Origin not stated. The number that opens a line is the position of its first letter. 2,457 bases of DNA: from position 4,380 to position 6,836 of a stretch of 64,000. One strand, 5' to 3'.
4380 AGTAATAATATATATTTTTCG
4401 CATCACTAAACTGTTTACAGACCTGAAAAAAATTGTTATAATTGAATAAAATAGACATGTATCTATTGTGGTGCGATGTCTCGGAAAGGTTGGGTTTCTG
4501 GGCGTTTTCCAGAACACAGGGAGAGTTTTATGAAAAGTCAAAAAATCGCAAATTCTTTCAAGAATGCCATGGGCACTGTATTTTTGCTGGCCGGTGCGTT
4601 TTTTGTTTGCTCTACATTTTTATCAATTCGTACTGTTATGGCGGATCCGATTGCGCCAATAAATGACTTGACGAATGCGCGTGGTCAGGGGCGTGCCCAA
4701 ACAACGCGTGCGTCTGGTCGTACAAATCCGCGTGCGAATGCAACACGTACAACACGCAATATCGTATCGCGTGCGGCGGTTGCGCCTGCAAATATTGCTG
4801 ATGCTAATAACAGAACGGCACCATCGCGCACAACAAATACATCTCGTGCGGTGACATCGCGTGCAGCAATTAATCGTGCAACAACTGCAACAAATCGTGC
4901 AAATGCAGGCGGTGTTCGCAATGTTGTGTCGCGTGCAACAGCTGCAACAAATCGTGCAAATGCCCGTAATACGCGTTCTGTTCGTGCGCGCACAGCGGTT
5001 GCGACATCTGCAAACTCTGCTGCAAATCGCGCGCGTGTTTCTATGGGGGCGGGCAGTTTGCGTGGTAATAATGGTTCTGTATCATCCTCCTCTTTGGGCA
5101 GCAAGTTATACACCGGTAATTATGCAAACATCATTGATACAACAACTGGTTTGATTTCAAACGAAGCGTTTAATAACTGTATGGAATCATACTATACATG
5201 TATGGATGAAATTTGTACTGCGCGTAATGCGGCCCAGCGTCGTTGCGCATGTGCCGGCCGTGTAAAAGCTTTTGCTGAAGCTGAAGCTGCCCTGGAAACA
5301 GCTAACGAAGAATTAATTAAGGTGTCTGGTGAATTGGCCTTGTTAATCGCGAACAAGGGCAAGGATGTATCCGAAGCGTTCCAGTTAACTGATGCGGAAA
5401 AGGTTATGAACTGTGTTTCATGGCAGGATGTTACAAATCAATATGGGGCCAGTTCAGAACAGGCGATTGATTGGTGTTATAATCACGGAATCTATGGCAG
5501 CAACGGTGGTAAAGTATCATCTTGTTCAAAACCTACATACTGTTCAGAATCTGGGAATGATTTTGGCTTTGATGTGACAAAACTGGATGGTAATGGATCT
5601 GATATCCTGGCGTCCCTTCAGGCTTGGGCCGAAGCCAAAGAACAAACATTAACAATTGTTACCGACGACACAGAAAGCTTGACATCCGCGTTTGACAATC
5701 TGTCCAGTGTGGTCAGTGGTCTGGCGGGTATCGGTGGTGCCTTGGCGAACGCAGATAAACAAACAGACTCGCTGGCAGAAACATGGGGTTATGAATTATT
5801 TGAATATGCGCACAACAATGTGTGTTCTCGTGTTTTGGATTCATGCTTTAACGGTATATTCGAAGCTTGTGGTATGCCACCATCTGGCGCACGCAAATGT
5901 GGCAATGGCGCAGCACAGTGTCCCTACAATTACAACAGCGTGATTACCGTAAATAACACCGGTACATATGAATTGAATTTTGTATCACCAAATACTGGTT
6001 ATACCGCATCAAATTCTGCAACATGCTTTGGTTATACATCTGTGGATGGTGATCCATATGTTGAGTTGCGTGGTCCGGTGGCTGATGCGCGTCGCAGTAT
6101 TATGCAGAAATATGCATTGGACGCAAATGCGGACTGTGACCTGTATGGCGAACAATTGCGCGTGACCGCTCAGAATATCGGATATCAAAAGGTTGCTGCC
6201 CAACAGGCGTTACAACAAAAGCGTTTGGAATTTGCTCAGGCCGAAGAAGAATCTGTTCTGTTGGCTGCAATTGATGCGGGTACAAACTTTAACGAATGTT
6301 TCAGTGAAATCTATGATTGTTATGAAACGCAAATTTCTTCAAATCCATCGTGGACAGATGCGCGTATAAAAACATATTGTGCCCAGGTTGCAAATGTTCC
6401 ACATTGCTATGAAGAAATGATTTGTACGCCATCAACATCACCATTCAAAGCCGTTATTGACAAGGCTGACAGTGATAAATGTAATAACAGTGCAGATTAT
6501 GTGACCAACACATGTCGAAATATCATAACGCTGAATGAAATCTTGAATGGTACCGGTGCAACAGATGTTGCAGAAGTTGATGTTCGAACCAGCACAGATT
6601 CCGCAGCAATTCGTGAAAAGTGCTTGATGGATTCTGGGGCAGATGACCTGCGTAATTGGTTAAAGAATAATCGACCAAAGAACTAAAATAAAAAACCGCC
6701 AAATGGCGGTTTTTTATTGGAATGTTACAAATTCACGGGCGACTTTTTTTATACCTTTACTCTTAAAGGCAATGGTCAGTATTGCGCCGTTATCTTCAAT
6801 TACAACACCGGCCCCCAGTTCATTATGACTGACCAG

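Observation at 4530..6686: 718-aa secreted protein: disordered R/T/N/A 19-aa repeats followed by a 550-aa domain with over 35 cysteines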

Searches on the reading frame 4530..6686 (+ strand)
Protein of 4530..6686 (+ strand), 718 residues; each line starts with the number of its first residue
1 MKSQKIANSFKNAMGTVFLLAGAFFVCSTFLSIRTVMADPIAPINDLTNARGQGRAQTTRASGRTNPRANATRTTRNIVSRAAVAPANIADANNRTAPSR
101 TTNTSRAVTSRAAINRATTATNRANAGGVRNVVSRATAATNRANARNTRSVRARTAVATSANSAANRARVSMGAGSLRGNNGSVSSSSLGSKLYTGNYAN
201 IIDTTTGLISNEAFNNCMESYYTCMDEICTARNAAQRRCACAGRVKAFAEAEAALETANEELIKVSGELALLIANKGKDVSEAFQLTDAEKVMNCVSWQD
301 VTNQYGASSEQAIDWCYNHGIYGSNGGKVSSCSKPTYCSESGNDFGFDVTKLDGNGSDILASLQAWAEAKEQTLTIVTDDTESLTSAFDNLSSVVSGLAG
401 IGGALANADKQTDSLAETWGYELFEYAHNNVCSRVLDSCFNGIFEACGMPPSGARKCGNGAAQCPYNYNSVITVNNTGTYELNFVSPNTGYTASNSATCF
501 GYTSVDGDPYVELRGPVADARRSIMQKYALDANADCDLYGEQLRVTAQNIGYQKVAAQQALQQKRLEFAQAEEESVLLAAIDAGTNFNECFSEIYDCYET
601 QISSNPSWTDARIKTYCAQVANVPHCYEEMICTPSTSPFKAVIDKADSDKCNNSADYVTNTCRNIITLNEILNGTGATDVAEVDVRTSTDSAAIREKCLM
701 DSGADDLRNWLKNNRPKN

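Call 3: search_protein_families(library=pfam, proteins=[window:4530-6686:+], max_evalue=1)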
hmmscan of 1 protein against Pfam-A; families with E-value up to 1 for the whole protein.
window:4530-6686:+ (718 aa): 0 families
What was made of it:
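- Closest known: F-type conjugation protein TraN. Different: No TraN model hit (call 3).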

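Call 4: search_protein_families(library=ncbifam, proteins=[window:4530-6686:+], max_evalue=1)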
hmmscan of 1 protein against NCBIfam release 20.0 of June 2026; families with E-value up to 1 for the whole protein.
window:4530-6686:+ (718 aa): 0 families
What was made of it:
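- On T4SS structural components (VirB/Trb families): No Pfam or NCBIfam hit (calls 3, 4).
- No TraN, VirB or Trb model hits the protein (calls 3, 4).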

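Call 7: find_homologous_proteins(query=window:4530-6686:+, max_evalue=0.001)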
Query window:4530-6686:+ (718 aa): 1198 proteins with E <= 0.001 among 8000 candidates; the best 120 are listed.
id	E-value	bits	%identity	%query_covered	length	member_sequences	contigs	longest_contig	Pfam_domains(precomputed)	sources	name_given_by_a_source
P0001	0.0e+0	1592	100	100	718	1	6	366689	-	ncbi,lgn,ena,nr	ncbi:MAG: hypothetical protein J6R52_01050 [Alphaproteobacteria bacterium]|nr:hypothetical protein [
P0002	0.0e+0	1592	100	100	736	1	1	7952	-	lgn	-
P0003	0.0e+0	1592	100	100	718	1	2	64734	-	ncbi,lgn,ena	-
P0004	0.0e+0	1592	100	100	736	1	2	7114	-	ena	-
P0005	0.0e+0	1590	100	100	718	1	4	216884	-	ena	-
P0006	0.0e+0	1558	97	100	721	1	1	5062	-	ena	-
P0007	0.0e+0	1555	97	100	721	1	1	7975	-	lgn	-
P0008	0.0e+0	1551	97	100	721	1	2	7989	-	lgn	-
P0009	0.0e+0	1550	97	100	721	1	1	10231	-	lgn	-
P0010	0.0e+0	1549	97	100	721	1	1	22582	-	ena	-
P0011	0.0e+0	1549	97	100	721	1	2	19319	-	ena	-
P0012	0.0e+0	1548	97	100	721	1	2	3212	-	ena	-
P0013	0.0e+0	1547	96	100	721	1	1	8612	-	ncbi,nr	ncbi:MAG: hypothetical protein Q4C08_01990 [Pseudomonadota bacterium]|nr:hypothetical protein [Pseud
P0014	0.0e+0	1547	97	100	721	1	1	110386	-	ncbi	-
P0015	0.0e+0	1546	97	100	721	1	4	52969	-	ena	-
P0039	0.0e+0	1133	73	99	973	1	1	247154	-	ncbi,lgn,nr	ncbi:MAG: hypothetical protein R8M37_04530 [Alphaproteobacteria bacterium]|nr:hypothetical protein [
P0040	0.0e+0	1131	72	99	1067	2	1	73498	-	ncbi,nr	ncbi:MAG: hypothetical protein IJY99_00450 [Alphaproteobacteria bacterium]|nr:hypothetical protein [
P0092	5.2e-298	1008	67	99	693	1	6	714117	-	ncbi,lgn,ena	-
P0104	7.0e-297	1005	65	99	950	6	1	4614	-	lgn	-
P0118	6.7e-296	1002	68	99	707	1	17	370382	-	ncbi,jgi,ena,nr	ncbi:MAG: hypothetical protein E7008_04120 [Alphaproteobacteria bacterium]|nr:hypothetical protein [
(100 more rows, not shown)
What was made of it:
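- On Rs-D84 'type A' family (defined in this report): The window protein is 100% identical to P0001 (call 7).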

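Call 12: search_solved_structures(query=window:4530-6683:+, max_evalue=10)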
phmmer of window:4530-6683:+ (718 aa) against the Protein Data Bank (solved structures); distinct sequences matched with E-value up to 10: 0.

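Call 15: find_encoding_contigs(protein=P0001, flank=10000, max_places=3)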
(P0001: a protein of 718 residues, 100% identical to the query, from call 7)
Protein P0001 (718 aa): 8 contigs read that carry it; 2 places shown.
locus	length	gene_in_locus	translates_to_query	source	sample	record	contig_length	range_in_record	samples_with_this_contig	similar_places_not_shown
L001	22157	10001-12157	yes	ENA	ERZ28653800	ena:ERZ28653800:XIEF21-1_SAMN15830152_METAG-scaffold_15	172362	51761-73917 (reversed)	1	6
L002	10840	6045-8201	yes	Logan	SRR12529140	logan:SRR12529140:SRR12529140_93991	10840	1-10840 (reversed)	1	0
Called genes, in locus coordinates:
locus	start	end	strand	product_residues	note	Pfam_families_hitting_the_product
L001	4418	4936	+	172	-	PF13302:Acetyltransf_3, PF00583:Acetyltransf_1 (weak)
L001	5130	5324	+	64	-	-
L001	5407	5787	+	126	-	-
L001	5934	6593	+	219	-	-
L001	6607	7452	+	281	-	-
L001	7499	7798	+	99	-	-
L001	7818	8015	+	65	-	-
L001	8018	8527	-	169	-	PF01988:VIT1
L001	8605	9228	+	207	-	-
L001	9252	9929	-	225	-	PF09411:PagL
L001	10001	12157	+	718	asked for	-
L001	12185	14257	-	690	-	PF00580:UvrD-helicase, PF01443:Viral_helicase1 (faint), PF13245:AAA_19, PF13604:AAA_30 (faint), PF13361:UvrD_C, PF13538:UvrD_C_2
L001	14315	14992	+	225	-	PF00929:RNase_T, PF13482:RNase_H_2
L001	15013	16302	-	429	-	-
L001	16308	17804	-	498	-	-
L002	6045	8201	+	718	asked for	-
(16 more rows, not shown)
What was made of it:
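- Checked: The identical protein is on at least 8 contigs from independent assemblies, and orthologs are full length (calls 7, 15).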

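Call 16: find_encoding_contigs(protein=P0092, flank=10000, max_places=1)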
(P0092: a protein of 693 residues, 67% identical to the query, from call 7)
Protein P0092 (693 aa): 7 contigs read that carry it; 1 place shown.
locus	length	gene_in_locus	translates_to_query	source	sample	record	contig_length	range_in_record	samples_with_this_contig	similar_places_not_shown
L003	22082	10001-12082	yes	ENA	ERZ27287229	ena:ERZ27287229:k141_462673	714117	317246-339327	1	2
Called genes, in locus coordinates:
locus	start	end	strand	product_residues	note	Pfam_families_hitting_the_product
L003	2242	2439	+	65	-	-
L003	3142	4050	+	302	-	-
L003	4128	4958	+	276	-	-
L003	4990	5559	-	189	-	PF01300:Sua5_yciO_yrdC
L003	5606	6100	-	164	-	PF01988:VIT1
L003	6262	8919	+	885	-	PF01326:PPDK_N, PF00391:PEP-utilizers, PF02896:PEP-utilizers_C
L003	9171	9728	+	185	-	PF09411:PagL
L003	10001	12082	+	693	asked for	-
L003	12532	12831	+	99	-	PF00829:Ribosomal_L21p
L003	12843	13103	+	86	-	PF01016:Ribosomal_L27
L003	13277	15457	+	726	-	-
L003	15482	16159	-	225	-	PF00929:RNase_T, PF03104:DNA_pol_B_exo1 (faint), PF13482:RNase_H_2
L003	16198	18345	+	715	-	PF00580:UvrD-helicase, PF13245:AAA_19, PF13604:AAA_30 (faint), PF13361:UvrD_C, PF13538:UvrD_C_2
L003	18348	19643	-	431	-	-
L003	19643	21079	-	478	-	-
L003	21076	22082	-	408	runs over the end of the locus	-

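Call 17: find_encoding_contigs(protein=P0118, flank=10000, max_places=1)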
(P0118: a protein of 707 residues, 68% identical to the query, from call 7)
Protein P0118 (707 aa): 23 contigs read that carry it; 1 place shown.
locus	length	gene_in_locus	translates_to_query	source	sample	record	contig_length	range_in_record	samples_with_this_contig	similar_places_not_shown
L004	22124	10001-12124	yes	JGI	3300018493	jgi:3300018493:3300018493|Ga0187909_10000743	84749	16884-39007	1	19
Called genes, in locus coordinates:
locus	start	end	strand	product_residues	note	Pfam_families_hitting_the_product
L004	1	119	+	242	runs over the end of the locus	PF01643:Acyl-ACP_TE, PF13279:4HBT_2 (faint), PF20791:Acyl-ACP_TE_C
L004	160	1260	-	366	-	PF21016:RlmN_N, PF04055:Radical_SAM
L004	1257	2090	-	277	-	-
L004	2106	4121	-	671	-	PF04453:LptD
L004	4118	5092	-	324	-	PF03739:LptF_LptG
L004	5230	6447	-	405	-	PF12704:MacB_PCD, PF02687:FtsX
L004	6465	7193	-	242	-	PF00005:ABC_tran, PF02463:SMC_N (faint)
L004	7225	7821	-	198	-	-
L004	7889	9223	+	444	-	PF00350:Dynamin_N (faint), PF01926:MMR_HSR1, PF02421:FeoB_N, PF03193:RsgA_GTPase (faint), PF01926:MMR_HSR1, PF02421:FeoB_N, PF00009:GTP_EFTU (weak), PF14714:KH_dom-like, +2 more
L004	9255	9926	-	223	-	PF09411:PagL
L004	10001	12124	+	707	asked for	-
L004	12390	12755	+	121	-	-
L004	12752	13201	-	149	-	PF00156:Pribosyltran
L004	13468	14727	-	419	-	-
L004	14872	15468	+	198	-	PF12710:HAD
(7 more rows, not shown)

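Call 26: search_solved_structures(query=A3, max_evalue=10)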
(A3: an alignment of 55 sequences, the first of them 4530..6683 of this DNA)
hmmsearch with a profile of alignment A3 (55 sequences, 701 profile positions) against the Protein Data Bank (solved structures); distinct sequences matched with E-value up to 10: 6.
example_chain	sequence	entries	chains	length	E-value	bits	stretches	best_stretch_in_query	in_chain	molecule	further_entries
9vkp_b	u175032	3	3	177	0.087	14.6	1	20-149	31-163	ATP synthase subunit b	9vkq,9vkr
4o27_A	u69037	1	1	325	0.92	11.2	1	624-687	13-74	Calcium-binding protein 39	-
4fza_A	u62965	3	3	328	0.93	11.2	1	624-687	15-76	Calcium-binding protein 39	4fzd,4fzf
4nzw_A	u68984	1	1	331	0.93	11.2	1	624-687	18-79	Calcium-binding protein 39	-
1upk_A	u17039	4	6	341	0.98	11.2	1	624-687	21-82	MO25 PROTEIN | CALCIUM-BINDING PROTEIN 39 | Protein Mo25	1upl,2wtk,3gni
8vsu_A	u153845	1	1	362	1.1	11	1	624-687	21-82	Calcium-binding protein 39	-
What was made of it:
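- No enzyme family is hit (calls 3, 4, 12, 26).
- Tried and rejected: The best hit was an ATP synthase b coiled coil at E = 0.087, which is a compositional match (calls 12, 26).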

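Call 33: predict_structure(alignment_id=A3)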
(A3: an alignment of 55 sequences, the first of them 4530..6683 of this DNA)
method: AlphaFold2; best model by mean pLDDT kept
length: 718 residues; sequences in the alignment: 55
mean_pLDDT: 62.8   pTM: 0.39
mean pLDDT of the five models: 62.8, 60.8, 59.9, 58.3, 54.5
residues with pLDDT >= 90: 25; 70-90: 315; 50-70: 141; < 50: 237
segments of 3 or more residues with pLDDT < 50: 1-5, 30-196, 280-284, 354-364, 366-408
pLDDT, mean of each block of 10 residues (from residue 1): 49 53 52 39 34 33 35 32 30 34 32 31 30 33 36 31 31 30 38 47 74 88 84 58 67 76 71 59 52 77 84 82 75 77 59 49 47 37 44 38 42 64 81 85 77 58 76 61 57 67 81 83 85 80 80 78 78 84 90 91 88 86 81 70 85 82 89 84 81 89 88 75
secondary structure, 60 per line:
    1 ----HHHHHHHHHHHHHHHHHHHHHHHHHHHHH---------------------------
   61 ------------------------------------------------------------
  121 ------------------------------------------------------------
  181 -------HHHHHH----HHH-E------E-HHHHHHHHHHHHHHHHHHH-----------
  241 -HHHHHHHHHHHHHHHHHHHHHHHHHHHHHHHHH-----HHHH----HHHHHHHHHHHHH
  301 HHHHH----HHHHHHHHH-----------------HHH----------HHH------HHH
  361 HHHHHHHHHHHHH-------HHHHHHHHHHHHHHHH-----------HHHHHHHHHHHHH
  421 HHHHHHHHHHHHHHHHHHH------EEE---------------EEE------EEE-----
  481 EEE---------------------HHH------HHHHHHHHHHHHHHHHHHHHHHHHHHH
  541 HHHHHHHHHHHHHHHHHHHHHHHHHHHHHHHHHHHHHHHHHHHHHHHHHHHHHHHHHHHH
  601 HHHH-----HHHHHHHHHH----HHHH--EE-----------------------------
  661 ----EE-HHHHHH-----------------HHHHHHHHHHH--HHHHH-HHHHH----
elements in order (helices of 4 or more, strands of 3 or more residues): H5-33 H188-193 H211-229 H242-274 H280-283 H288-305 H310-318 H358-373 H381-396 H408-439 E446-448 E464-466 E473-475 E481-483 H514-604 H610-619 H624-627 H668-673 H691-701 H704-708 H710-714
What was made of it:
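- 4530..4643 (+): Sec signal peptide, residues 1-38. Predicted signal-peptidase I site is V-M-A|D-P (consensus A-V-F-A|D-P). AF2 models this segment as a lone helix (call 33).
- Closest known: Chlamydial OmcB. Different: The predicted fold is α-helical (call 33), not β-sandwich repeats.
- Closest known: F-type conjugation protein TraN. Different: The model is helical (call 33).
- AF2 pLDDT is 30-40 (call 33). The full-length AF2 model has pTM of only 0.39 (call 33). The predicted fold is helical (call 33).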

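Call 37: fold_search(model_id=the predicted structure, library=pdb)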
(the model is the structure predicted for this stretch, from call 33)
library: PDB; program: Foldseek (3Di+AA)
matches with E <= 10: 34; with E <= 0.001: 0
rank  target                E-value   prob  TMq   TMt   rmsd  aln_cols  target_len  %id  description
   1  7zr1_C                3.6e-01  0.11  0.09  0.09  87.4       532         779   14  Chaetomium thermophilum Mre11-Rad50-Nbs1 complex bound to ATPyS (composite structure) (released 2023-01-11)
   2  9bgo_A                9.2e-01  0.09  0.10  0.15  21.4       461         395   13  Pseudomonas phage DEV gp72 ejection protein (pre-ejection conformation) (released 2024-09-04)
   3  9y6s_7C               1.0e+00  0.13  0.11  0.03  59.5       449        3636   12  96-nm repeat of the Leishmania tarentolae doublet microtubule (released 2025-12-17)
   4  9gm7_A                1.4e+00  0.05  0.07  0.04  51.9       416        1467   13  MukBEF in a nucleotide-bound state with open neck gate (monomer) (released 2025-03-26)
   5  6h2x                  1.9e+00  0.08  0.08  0.15  43.8       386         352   12  MukB coiled-coil elbow from E. coli (released 2019-03-06)
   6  8sqz_A                2.2e+00  0.08  0.12  0.16  21.8       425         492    8  Structure of human ULK1 complex core (2:2:2 stoichiometry) in the PI3KC3-C1 mixture (released 2023-06-21)
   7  1cii                  2.5e+00  0.07  0.12  0.14  43.7       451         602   13  COLICIN IA (released 1998-01-14)
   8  9e5c_6a               3.2e+00  0.05  0.10  0.02  58.8       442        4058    9  Cryo-EM structure of 96 nm repeat of microtubule doublet from T. brucei flagellum (released 2025-03-12)
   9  6rw8_A                3.7e+00  0.05  0.10  0.03  52.6       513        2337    8  Cryo-EM structure of Xenorhabdus nematophila XptA1 (released 2019-10-23)
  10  6rw6_A                4.1e+00  0.04  0.08  0.03  54.3       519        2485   10  Cryo-EM structure of Photorhabdus luminescens TcdA1 (released 2019-10-23)
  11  9qxu_A                4.1e+00  0.02  0.07  0.07  53.1       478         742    9  JetABC DNA loaded state monomer (open) (released 2025-10-01)
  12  6l7e_A                4.2e+00  0.04  0.09  0.03  54.4       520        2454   10  Toxin Complex TcdA1-TcdB1-TccC2 (released 2020-11-04)
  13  9gm9_A                4.2e+00  0.02  0.06  0.04  38.1       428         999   13  MukBEF in a DNA capture state (released 2025-03-26)
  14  8snb_1E               4.7e+00  0.08  0.11  0.18  22.8       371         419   11  atomic model of sea urchin sperm doublet microtubule (48-nm periodicity) (released 2023-06-28)
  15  8q72_A                5.4e+00  0.03  0.10  0.10  50.6       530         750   11  E. coli plasmid-borne JetABCD(E248A) core in a cleavage-competent state (released 2024-01-31)
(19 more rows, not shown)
